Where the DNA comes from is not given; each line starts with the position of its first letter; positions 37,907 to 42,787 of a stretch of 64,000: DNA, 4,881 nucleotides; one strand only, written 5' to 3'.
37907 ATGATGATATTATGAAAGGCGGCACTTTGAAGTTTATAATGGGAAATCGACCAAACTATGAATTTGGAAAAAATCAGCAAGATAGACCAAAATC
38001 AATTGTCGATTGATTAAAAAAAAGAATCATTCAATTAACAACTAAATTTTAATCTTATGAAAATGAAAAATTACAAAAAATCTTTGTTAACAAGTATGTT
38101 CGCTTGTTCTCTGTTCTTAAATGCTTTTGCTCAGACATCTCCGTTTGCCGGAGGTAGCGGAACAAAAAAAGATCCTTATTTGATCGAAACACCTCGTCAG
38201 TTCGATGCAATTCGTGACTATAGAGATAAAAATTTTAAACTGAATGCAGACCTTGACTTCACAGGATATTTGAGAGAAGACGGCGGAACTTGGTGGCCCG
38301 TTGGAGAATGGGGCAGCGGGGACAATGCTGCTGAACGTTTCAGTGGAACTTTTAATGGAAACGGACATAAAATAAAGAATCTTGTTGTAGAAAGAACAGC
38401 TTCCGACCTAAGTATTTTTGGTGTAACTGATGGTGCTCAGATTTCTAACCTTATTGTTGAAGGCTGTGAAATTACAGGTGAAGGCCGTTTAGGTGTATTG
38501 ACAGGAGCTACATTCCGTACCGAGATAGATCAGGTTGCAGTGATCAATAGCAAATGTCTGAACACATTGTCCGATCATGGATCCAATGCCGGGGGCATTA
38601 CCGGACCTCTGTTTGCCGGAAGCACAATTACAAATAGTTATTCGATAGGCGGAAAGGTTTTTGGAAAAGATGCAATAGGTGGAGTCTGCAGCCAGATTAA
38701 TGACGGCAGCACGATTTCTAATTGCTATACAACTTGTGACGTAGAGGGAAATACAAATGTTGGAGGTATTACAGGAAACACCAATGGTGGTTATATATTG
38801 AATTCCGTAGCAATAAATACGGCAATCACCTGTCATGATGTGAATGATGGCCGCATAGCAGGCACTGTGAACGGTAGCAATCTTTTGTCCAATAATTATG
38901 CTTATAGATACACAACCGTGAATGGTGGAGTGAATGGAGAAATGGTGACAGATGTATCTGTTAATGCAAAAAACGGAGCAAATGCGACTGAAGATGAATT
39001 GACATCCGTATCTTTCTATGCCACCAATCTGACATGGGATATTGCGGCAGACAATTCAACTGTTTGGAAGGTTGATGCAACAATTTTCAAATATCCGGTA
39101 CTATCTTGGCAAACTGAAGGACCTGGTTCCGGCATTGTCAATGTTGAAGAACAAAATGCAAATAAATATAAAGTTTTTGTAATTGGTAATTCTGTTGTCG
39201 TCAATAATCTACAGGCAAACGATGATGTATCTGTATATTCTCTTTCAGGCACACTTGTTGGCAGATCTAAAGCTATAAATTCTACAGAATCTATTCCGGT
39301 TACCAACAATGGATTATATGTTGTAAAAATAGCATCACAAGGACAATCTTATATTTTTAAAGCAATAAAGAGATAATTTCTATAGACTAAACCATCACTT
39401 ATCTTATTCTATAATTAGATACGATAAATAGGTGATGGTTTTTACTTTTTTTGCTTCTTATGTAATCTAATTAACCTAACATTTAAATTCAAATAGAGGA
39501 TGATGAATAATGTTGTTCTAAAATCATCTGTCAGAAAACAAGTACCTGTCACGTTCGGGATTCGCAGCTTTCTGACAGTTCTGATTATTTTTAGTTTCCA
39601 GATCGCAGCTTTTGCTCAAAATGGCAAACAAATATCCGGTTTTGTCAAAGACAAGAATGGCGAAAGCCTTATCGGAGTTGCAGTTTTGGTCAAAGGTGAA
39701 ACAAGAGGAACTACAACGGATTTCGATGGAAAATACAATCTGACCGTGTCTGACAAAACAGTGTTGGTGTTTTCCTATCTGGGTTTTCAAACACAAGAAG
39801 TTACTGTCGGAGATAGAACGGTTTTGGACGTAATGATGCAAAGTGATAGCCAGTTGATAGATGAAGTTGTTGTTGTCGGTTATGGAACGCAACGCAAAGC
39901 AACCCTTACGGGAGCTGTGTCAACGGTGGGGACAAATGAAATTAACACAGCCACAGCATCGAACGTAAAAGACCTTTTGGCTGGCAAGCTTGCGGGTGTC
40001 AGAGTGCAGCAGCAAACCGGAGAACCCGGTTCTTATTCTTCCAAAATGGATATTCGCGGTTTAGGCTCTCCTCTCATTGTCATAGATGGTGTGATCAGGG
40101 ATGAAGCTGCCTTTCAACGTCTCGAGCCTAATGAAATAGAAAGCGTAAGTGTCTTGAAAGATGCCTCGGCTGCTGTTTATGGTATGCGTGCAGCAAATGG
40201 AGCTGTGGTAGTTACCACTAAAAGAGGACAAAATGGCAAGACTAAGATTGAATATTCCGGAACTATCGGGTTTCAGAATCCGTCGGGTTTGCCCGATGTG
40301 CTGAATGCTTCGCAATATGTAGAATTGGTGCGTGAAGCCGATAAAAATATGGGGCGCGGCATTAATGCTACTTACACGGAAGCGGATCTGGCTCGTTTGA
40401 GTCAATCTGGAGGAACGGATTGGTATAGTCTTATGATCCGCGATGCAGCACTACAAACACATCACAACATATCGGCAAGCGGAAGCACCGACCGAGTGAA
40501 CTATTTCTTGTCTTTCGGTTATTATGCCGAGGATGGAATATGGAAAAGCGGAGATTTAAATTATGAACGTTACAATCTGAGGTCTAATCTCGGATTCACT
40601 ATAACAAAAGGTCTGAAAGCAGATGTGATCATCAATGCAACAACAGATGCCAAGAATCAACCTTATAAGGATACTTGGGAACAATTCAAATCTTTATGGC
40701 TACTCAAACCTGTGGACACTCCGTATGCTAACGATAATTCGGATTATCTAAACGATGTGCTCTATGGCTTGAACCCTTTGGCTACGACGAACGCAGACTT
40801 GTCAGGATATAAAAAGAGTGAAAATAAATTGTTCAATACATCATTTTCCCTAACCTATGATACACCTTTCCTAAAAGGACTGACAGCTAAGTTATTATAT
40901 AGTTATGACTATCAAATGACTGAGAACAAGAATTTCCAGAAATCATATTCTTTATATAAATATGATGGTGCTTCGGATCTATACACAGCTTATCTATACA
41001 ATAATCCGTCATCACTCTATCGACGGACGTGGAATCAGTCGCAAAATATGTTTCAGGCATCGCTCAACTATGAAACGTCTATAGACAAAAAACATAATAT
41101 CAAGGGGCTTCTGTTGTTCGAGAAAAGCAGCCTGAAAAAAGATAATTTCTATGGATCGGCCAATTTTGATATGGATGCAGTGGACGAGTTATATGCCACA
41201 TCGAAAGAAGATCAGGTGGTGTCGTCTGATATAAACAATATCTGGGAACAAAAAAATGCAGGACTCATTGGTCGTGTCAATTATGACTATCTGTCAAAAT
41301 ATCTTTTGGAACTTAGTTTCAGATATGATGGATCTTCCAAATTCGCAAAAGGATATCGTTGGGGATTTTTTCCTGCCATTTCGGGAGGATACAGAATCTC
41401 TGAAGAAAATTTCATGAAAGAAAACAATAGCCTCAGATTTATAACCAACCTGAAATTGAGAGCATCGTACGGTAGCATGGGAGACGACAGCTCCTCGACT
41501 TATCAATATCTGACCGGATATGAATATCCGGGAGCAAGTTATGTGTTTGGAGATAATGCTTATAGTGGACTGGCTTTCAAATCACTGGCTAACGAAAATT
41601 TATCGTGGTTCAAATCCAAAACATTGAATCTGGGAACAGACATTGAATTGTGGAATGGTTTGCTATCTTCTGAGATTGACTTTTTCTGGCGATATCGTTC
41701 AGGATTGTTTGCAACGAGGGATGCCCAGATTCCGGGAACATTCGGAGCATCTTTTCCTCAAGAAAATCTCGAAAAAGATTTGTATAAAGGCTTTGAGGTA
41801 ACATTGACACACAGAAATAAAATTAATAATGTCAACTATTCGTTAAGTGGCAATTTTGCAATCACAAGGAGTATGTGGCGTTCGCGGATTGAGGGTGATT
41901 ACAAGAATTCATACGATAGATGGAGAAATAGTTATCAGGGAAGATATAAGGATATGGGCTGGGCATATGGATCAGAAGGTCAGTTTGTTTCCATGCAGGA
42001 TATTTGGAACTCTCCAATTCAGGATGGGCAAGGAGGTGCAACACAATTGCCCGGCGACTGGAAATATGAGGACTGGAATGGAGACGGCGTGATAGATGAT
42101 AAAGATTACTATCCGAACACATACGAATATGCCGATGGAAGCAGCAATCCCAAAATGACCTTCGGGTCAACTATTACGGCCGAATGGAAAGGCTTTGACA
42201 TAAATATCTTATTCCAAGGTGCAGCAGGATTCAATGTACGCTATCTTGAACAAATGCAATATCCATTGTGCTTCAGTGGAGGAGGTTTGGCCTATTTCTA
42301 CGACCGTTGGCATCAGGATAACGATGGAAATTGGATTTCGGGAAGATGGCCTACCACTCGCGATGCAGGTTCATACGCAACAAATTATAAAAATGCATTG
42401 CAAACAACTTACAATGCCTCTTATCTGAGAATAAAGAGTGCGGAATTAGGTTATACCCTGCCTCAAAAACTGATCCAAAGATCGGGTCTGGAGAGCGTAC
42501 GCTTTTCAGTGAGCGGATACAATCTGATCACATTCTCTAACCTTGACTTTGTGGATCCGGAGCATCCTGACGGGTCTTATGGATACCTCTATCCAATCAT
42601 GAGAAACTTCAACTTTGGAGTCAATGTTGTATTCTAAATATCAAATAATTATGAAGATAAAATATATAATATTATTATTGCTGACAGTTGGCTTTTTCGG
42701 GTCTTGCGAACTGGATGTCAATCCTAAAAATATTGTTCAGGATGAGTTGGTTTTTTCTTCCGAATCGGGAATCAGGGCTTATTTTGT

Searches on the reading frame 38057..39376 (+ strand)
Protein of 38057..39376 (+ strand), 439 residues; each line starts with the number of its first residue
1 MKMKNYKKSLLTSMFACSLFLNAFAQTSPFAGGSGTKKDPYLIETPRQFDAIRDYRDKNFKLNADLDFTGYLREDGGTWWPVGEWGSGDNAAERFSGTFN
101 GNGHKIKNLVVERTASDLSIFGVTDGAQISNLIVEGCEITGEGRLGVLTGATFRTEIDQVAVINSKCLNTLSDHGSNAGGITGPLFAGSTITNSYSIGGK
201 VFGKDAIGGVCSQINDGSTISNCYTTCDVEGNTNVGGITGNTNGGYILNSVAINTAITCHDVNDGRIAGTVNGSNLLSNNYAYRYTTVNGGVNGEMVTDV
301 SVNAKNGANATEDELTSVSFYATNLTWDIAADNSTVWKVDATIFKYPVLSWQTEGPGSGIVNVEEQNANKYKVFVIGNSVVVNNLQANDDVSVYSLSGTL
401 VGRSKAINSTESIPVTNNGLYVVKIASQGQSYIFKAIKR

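Call 12: search_protein_families(library=pfam, max_evalue=0.00001, proteins=[window:38057-39376:+])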
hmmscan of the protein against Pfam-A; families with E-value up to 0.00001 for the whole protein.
window:38057-39376:+ (439 aa): 0 families

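Call 76: search_protein_families(library=pfam, max_evalue=0.05, proteins=[window:38057-39376:+])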
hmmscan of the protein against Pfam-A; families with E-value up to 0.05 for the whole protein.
window:38057-39376:+ (439 aa): 1 family
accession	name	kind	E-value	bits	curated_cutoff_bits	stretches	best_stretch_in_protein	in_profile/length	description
PF18962.6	Por_Secre_tail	-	0.0029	18.3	27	1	374-435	23-72/75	Secretion system C-terminal sorting domain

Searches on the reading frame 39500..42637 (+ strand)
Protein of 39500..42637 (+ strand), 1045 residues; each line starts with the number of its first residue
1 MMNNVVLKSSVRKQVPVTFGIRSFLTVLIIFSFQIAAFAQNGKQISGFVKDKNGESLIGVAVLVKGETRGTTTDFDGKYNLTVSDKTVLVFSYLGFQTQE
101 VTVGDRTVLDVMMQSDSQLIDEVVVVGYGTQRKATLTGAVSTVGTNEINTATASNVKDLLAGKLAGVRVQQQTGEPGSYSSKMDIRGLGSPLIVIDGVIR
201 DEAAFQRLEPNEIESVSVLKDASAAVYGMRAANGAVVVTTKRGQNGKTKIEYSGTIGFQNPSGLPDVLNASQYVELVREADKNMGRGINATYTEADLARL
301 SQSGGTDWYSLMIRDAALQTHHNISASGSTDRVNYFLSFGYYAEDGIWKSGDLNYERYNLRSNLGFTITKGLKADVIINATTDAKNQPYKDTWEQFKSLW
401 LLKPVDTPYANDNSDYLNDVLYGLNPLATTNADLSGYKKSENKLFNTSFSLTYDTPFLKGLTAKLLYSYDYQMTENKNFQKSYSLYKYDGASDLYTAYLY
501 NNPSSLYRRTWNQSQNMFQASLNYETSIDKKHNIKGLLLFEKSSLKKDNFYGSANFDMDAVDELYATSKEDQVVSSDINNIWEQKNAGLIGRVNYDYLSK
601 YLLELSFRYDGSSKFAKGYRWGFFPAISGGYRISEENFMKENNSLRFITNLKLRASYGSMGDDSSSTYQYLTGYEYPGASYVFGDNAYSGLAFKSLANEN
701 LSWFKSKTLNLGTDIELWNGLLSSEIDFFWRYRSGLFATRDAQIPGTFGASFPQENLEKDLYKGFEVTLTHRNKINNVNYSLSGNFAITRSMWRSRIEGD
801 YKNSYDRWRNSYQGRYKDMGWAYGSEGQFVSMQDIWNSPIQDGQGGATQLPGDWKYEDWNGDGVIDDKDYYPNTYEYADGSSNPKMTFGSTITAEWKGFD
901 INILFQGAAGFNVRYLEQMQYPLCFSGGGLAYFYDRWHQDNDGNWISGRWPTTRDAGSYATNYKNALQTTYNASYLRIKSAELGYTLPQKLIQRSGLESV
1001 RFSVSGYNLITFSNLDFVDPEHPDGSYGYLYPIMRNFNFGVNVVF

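Call 12: search_protein_families(library=pfam, max_evalue=0.00001, proteins=[window:39500-42637:+])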
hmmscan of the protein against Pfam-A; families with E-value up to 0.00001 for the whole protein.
window:39500-42637:+ (1045 aa): 3 families
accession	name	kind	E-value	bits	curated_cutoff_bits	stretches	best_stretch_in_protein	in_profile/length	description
PF07715.20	Plug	-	1.2e-18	68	23.9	1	133-235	2-107/107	TonB-dependent Receptor Plug Domain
PF13715.12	CarbopepD_reg_2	-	1.5e-17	63.8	32.2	1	45-125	1-88/88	CarboxypepD_reg-like domain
PF13620.12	CarboxypepD_reg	-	1.5e-11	44.9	32.3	1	44-113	1-81/82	Carboxypeptidase regulatory-like domain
